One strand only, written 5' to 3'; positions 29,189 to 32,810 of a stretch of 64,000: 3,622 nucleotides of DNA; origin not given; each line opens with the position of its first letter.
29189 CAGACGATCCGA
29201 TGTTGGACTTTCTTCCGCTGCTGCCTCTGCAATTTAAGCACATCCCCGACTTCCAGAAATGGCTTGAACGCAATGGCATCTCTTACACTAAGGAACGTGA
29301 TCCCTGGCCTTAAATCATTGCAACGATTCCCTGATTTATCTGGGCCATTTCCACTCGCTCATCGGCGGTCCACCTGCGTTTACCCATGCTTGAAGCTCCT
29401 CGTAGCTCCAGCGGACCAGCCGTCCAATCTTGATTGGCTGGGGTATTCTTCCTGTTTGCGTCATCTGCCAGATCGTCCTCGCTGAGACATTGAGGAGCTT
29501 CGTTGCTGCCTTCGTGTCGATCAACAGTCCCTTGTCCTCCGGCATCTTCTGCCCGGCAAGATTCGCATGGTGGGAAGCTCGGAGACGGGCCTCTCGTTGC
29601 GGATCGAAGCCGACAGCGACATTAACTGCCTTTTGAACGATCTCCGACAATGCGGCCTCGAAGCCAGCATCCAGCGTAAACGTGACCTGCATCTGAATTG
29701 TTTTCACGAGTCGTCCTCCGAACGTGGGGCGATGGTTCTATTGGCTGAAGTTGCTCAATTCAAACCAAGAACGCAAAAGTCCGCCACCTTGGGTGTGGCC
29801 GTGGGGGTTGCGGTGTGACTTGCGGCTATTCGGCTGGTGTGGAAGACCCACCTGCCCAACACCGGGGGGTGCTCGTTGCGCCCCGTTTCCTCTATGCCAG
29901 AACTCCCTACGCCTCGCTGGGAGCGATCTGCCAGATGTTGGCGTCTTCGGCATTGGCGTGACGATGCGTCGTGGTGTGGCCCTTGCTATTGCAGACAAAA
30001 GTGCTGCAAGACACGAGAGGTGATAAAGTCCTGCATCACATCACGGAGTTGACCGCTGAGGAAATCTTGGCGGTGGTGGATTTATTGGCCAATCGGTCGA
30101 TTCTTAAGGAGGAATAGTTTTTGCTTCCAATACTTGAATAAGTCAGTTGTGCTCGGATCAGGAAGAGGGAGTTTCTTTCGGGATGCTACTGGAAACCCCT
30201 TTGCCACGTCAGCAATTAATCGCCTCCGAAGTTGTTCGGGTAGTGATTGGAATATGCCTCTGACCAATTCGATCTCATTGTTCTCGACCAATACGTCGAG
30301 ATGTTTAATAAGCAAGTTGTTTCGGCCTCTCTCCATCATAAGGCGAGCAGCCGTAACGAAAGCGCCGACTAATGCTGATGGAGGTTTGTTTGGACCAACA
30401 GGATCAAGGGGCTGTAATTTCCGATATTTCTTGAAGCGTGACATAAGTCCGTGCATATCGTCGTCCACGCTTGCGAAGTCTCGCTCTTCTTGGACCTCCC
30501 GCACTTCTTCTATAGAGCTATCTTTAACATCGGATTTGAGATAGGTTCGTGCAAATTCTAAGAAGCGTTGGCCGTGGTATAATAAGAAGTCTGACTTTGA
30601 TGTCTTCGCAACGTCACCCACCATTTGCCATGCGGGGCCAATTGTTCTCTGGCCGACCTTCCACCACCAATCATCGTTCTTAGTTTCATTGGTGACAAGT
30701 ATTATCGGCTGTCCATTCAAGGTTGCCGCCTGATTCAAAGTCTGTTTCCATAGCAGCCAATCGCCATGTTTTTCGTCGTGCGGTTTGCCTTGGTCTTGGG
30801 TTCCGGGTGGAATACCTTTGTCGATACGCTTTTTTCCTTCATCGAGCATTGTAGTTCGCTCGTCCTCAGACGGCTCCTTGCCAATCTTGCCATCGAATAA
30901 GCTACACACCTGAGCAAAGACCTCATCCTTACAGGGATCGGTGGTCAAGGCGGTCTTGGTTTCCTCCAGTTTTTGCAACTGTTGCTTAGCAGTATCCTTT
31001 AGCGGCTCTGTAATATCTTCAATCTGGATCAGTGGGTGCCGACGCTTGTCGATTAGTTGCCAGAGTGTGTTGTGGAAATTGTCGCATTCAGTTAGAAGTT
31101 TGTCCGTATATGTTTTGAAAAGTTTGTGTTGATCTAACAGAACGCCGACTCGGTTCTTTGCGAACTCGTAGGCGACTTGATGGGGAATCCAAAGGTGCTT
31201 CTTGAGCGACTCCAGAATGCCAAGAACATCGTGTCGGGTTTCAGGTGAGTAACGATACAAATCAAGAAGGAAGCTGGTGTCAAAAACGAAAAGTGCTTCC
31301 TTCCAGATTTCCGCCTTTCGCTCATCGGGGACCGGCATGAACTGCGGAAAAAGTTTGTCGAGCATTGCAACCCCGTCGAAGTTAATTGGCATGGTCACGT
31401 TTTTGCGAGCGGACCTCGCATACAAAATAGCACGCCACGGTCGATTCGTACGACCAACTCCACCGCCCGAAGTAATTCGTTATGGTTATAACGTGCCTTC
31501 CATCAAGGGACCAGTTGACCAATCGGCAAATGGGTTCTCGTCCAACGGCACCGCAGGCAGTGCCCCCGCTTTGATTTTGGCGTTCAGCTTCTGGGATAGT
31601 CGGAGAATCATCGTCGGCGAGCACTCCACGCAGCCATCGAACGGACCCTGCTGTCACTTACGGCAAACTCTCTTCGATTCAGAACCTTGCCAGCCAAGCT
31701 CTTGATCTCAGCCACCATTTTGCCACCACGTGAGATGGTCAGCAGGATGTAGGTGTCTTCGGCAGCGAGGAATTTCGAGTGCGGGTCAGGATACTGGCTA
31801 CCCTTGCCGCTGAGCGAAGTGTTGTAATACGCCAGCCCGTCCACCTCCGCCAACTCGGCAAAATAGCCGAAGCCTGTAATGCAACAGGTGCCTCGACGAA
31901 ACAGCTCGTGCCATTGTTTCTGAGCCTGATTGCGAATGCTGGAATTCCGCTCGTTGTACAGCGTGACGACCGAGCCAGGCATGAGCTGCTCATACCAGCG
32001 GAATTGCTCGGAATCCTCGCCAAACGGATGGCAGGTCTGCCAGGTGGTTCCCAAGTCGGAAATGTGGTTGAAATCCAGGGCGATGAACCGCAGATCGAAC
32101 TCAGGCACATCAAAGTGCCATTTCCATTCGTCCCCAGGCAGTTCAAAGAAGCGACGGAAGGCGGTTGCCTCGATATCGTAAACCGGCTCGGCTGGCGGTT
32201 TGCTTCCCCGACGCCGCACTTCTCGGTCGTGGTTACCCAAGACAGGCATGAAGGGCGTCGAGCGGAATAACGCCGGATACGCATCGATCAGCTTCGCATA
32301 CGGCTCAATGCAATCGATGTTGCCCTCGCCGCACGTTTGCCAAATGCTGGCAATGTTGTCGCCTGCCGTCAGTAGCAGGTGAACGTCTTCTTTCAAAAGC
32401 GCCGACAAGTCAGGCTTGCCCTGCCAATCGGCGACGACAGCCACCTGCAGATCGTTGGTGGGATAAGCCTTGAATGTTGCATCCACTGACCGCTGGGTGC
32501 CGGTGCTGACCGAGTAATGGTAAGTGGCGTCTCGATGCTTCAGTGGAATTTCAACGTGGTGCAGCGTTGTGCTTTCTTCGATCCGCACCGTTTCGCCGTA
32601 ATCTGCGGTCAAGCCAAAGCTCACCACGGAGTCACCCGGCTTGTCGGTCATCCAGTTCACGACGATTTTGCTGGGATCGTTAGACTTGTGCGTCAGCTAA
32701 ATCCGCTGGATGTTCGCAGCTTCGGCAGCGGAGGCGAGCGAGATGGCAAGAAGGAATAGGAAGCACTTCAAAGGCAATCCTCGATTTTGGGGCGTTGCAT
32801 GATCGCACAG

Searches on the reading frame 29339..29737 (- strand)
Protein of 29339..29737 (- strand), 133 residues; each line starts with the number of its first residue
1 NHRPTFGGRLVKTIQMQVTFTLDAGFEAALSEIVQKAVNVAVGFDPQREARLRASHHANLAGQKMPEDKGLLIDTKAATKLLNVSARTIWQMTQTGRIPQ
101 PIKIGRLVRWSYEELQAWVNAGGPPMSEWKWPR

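Call 95: search_protein_families(library=pfam, proteins=[window:29339-29737:-], max_evalue=0.001)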
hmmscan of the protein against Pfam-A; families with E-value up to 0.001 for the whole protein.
window:29339-29737:- (133 aa): 1 family
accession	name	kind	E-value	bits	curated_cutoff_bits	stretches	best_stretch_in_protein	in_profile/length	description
PF12728.13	HTH_17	-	1.5e-08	35.2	27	1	73-121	2-49/51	Helix-turn-helix domain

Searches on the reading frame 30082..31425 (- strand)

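Call 12: search_protein_families(library=pfam, proteins=[window:30082-31425:-], max_evalue=0.01)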
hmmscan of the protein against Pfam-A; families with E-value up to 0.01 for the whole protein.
window:30082-31425:- (447 aa): 2 families
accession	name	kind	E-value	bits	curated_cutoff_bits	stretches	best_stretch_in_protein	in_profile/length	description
PF18476.7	PIN_8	-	9.9e-55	186.4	26.1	1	45-265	1-224/227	PIN like domain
PF16289.11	PIN_12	-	0.00021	22.2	32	1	47-133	2-93/172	PIN domain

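Call 59: search_protein_families(library=padloc, proteins=[window:30082-31425:-], max_evalue=0.001)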
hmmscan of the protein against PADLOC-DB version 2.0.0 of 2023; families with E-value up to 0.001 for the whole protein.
window:30082-31425:- (447 aa): 0 families

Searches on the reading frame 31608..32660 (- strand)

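Call 12: search_protein_families(library=pfam, proteins=[window:31608-32660:-], max_evalue=0.01)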
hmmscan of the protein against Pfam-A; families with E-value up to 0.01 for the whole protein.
window:31608-32660:- (350 aa): 1 family
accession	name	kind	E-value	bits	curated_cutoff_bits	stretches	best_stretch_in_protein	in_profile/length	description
PF00149.33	Metallophos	-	5.7e-06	27.3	21.5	1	72-191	2-100/191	Calcineurin-like phosphoesterase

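Call 59: search_protein_families(library=padloc, proteins=[window:31608-32660:-], max_evalue=0.001)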
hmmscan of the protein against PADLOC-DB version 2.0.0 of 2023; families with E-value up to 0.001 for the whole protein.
window:31608-32660:- (350 aa): 0 families
